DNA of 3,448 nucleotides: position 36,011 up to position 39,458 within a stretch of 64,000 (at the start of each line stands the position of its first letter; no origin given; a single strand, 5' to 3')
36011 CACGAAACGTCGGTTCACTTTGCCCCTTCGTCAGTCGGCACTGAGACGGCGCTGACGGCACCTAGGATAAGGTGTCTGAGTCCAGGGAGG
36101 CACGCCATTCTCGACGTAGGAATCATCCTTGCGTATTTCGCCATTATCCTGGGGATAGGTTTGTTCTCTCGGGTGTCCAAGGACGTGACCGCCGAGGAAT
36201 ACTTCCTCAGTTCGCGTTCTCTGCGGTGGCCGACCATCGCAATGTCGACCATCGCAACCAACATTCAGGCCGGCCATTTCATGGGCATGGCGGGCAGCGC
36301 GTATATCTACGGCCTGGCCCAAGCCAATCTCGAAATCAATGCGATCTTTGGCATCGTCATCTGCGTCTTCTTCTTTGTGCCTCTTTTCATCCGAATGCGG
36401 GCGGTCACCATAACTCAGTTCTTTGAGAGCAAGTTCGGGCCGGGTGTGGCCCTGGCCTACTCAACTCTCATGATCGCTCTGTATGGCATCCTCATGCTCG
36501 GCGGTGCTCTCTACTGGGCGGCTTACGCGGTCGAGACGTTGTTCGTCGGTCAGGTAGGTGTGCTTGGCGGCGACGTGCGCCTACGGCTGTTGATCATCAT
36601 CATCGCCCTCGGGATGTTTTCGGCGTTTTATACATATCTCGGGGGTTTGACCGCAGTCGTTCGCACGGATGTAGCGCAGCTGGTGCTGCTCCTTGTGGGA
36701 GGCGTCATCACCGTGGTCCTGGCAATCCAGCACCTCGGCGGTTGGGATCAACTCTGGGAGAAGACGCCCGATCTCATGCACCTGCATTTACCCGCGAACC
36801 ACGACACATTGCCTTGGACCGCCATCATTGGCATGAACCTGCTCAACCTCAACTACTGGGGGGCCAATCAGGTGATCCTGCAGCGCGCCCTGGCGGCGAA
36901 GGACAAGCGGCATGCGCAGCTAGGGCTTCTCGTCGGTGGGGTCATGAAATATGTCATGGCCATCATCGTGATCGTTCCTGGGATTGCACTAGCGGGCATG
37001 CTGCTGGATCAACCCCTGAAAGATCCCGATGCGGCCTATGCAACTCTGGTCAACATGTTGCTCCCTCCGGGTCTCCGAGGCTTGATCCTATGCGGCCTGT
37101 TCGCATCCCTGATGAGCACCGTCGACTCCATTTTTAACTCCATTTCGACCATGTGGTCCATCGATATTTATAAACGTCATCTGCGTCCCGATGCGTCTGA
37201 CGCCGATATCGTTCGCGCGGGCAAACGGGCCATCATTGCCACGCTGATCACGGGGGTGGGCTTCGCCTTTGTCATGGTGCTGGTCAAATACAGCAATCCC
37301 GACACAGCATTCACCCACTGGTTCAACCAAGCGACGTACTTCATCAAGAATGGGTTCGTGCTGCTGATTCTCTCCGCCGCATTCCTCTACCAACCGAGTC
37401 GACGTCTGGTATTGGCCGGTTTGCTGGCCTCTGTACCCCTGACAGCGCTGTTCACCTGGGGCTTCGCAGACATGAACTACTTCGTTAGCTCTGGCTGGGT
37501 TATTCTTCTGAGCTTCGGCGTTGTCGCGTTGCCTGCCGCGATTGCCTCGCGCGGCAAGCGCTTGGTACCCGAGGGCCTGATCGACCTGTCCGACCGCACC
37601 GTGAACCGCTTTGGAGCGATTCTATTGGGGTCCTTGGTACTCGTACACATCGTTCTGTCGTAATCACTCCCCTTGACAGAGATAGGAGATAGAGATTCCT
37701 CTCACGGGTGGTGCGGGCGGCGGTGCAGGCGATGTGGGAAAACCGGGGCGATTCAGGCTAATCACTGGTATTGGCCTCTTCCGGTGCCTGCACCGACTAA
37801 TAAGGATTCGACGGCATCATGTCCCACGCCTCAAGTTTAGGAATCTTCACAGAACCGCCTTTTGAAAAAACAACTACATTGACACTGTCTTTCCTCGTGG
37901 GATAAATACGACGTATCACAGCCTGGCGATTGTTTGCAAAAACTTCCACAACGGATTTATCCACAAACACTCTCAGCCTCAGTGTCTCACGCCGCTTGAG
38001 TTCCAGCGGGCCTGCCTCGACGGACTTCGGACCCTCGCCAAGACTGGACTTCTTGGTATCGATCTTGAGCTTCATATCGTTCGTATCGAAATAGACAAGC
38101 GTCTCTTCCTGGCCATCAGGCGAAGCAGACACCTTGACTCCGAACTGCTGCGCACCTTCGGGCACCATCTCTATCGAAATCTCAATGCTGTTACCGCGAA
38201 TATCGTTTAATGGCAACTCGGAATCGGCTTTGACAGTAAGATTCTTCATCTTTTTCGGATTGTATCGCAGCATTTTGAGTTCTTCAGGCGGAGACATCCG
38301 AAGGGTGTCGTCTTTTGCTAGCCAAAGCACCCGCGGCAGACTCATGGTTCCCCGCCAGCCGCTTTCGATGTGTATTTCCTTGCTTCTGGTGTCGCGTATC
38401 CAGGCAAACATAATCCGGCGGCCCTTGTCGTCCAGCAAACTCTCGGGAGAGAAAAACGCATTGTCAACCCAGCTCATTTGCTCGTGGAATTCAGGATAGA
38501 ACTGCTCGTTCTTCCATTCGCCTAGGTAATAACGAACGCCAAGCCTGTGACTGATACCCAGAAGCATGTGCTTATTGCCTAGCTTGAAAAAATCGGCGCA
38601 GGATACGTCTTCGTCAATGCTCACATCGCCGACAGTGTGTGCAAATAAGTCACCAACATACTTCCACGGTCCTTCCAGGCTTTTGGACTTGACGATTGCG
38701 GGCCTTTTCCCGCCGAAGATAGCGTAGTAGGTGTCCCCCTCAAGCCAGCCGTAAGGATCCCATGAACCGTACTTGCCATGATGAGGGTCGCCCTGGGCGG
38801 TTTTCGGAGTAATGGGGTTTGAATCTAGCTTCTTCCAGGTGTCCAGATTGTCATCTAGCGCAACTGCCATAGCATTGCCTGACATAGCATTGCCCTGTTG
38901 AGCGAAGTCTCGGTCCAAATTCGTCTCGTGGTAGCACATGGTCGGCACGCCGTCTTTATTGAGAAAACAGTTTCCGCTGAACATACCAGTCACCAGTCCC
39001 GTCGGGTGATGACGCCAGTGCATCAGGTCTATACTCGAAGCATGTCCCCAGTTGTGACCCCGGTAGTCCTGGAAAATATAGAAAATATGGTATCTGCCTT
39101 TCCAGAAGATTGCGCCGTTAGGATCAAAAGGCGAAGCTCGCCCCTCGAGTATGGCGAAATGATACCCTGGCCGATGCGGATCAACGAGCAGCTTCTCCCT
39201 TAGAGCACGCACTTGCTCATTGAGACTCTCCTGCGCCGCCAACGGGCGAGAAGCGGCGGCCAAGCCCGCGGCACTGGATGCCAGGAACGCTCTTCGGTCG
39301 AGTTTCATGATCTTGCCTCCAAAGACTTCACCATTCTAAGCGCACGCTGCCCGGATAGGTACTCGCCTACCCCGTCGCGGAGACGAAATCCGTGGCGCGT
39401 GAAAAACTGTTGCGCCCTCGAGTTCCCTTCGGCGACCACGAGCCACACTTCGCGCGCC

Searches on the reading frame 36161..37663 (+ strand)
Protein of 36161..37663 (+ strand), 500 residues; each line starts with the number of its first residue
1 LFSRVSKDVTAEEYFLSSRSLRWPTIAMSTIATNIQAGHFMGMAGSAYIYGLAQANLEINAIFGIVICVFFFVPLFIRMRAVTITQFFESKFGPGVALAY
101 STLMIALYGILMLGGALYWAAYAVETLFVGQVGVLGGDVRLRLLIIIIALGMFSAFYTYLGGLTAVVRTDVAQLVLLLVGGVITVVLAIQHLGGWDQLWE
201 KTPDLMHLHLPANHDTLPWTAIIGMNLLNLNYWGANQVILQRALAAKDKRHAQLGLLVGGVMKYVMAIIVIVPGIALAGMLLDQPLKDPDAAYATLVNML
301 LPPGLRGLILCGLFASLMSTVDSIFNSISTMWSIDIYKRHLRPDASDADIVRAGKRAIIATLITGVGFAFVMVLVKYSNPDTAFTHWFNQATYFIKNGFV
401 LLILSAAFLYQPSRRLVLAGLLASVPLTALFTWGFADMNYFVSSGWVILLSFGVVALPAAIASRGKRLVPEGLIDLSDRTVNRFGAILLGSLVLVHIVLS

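Call 51: search_protein_families(library=pfam, proteins=[window:36161-37663:+], max_evalue=0.001)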
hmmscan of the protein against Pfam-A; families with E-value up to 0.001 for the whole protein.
window:36161-37663:+ (500 aa): 1 family
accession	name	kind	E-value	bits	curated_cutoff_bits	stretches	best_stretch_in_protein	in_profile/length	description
PF00474.23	SSF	-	2e-49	169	22.8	1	14-366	1-352/406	Sodium:solute symporter family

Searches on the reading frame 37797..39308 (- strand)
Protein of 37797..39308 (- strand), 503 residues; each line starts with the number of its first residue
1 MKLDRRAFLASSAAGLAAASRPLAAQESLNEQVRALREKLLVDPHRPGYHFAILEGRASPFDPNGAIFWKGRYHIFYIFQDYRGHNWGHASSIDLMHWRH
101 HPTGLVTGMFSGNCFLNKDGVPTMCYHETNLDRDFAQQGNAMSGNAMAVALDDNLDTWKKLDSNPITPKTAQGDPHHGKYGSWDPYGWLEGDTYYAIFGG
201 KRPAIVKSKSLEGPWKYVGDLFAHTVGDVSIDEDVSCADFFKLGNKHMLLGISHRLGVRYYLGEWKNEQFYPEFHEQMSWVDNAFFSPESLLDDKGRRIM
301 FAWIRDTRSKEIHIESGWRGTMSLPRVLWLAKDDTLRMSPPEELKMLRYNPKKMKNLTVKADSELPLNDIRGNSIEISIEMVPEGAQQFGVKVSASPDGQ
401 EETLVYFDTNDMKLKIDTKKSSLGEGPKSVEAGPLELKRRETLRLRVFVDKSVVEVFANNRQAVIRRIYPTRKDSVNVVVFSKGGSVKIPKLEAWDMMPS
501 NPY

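Call 51: search_protein_families(library=pfam, proteins=[window:37797-39308:-], max_evalue=0.001)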
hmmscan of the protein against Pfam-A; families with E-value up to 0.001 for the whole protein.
window:37797-39308:- (503 aa): 2 families
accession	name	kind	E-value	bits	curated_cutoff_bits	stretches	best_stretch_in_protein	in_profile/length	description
PF00251.26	Glyco_hydro_32N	-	2.8e-35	122.8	22.1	1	62-340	11-307/307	Glycosyl hydrolases family 32 N-terminal domain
PF08244.19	Glyco_hydro_32C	-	2.6e-33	115.7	21.9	1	343-496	1-158/158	Glycosyl hydrolases family 32 C terminal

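Call 68: find_encoding_contigs(protein=window:37797-39308:-, flank=1000, max_places=3)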
Protein window:37797-39308:- (503 aa): no gene with exactly this product is on record in the collection.
